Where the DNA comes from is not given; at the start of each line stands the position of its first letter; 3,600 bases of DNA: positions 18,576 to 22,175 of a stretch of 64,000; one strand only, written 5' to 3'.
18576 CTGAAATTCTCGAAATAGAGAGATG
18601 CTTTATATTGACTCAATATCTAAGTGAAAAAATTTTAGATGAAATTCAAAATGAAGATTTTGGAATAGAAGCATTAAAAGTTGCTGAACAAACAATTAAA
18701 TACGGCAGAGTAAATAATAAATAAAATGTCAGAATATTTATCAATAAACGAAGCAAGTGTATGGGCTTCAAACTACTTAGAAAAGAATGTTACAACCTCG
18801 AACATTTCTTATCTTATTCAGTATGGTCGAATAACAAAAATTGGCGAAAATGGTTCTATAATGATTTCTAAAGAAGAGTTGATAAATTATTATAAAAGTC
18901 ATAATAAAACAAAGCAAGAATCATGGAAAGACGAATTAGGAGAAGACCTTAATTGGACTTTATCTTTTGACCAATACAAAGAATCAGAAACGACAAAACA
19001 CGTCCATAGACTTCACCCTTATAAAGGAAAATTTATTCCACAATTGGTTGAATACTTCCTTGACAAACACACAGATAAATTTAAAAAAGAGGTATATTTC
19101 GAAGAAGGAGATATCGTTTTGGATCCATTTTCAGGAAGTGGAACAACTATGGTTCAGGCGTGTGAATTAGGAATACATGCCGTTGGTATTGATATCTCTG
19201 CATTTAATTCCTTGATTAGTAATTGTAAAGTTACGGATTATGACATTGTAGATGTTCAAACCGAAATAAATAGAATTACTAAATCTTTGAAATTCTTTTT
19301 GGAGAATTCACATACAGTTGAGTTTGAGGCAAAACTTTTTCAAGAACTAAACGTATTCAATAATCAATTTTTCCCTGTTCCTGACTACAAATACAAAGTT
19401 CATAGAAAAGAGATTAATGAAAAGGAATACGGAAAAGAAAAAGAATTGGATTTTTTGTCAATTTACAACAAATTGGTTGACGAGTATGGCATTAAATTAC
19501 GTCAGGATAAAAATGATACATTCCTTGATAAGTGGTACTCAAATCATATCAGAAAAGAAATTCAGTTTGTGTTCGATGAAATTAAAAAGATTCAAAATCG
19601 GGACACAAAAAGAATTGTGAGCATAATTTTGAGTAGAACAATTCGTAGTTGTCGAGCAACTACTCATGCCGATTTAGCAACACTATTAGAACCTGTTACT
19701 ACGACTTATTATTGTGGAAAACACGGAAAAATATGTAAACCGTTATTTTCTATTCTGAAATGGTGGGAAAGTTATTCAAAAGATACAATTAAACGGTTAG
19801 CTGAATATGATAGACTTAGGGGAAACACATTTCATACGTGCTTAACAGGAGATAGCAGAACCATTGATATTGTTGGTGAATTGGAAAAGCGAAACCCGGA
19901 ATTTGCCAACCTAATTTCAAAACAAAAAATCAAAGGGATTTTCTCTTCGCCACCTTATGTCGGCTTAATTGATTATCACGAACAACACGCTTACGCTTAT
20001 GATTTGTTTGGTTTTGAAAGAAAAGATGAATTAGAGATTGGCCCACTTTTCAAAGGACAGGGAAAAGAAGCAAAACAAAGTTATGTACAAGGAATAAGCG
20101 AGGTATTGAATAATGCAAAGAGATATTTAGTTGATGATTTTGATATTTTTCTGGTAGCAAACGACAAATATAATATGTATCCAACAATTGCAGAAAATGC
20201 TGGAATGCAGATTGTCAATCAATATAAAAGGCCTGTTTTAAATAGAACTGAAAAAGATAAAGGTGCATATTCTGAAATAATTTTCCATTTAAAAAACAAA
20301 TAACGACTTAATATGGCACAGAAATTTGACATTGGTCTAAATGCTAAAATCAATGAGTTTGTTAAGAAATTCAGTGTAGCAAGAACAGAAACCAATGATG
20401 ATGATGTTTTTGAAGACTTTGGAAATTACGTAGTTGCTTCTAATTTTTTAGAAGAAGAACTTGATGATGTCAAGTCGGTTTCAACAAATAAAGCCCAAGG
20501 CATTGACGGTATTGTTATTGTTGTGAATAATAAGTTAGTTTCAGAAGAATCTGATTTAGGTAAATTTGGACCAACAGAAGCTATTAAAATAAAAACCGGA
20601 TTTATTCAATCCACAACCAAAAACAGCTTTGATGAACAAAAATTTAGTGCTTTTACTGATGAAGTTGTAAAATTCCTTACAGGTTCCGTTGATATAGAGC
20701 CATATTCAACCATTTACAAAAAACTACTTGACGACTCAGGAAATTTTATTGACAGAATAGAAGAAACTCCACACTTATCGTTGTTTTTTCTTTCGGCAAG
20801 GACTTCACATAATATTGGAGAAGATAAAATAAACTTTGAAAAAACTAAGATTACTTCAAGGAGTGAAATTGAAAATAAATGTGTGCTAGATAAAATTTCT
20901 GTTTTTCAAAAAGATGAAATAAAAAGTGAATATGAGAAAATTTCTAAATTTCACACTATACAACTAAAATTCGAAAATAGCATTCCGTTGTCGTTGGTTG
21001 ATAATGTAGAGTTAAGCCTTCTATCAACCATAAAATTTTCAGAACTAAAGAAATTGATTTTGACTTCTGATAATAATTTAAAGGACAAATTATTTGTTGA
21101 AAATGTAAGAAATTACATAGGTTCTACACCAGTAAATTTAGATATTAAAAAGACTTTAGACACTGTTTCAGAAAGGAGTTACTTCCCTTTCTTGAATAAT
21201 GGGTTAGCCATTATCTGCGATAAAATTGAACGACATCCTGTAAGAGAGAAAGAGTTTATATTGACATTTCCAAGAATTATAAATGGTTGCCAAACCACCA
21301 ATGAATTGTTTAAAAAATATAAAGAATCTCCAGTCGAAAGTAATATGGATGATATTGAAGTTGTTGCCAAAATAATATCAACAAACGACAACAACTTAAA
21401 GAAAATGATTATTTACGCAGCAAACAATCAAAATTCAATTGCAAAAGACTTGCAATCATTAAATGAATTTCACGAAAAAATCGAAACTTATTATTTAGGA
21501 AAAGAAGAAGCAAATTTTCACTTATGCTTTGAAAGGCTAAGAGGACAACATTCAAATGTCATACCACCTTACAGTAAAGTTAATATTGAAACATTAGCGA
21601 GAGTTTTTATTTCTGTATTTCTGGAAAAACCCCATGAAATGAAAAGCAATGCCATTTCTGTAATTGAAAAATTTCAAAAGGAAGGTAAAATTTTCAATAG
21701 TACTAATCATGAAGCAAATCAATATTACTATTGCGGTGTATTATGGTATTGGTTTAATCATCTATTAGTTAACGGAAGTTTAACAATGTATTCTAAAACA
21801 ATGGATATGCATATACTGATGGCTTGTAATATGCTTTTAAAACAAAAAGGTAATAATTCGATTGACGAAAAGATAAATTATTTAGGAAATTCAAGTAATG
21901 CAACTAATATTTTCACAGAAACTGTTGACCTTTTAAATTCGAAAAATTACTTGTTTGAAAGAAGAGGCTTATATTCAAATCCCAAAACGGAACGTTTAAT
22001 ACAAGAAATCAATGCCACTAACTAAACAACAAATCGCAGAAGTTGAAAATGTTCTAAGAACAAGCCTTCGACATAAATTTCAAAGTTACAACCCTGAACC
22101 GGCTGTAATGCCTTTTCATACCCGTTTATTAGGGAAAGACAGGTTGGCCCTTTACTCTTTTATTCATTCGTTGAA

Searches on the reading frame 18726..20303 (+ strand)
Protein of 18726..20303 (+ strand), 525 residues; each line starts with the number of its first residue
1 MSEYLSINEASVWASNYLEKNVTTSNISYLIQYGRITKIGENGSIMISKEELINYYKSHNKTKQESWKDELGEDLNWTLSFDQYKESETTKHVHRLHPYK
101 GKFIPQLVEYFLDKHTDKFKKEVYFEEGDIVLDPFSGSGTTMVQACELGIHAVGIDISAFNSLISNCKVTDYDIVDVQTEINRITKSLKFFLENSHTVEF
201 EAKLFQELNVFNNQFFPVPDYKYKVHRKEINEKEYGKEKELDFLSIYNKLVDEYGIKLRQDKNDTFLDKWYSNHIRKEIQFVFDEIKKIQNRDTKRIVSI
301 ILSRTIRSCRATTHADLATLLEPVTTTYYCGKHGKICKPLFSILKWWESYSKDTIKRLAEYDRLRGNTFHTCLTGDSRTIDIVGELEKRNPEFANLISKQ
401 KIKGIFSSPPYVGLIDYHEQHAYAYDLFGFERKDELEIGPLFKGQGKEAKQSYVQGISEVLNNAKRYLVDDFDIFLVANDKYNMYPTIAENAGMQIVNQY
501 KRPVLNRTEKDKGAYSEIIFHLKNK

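Call 90: search_protein_families(library=pfam, proteins=[window:18726-20303:+], max_evalue=0.00001)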
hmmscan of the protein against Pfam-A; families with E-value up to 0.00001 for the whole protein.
window:18726-20303:+ (525 aa): 1 family
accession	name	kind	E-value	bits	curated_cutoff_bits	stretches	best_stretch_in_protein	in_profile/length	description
PF01555.25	N6_N4_Mtase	-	1.2e-15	58.5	26.7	1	54-159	120-213/221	DNA methylase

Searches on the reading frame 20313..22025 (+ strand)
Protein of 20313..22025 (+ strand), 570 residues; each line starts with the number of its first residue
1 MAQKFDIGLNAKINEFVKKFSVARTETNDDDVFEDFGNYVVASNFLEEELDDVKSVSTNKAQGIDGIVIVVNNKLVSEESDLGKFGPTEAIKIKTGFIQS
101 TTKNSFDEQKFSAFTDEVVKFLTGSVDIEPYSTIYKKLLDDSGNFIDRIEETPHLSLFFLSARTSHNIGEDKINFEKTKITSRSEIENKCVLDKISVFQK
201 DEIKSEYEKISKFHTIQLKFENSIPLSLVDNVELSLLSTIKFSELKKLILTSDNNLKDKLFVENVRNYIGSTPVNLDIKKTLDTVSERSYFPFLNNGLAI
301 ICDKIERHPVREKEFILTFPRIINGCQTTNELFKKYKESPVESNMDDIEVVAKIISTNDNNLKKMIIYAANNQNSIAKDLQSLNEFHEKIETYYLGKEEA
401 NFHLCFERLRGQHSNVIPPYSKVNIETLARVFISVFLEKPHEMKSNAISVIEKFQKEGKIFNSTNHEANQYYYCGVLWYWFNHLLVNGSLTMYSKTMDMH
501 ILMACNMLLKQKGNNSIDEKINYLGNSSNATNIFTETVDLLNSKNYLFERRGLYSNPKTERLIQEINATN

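Call 90: search_protein_families(library=pfam, proteins=[window:20313-22025:+], max_evalue=0.00001)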
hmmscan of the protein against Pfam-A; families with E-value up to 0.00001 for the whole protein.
window:20313-22025:+ (570 aa): 1 family
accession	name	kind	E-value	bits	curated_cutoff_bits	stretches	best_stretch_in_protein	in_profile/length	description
PF10592.14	AIPR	-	1.8e-48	166.2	25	1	262-534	2-296/308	AIPR protein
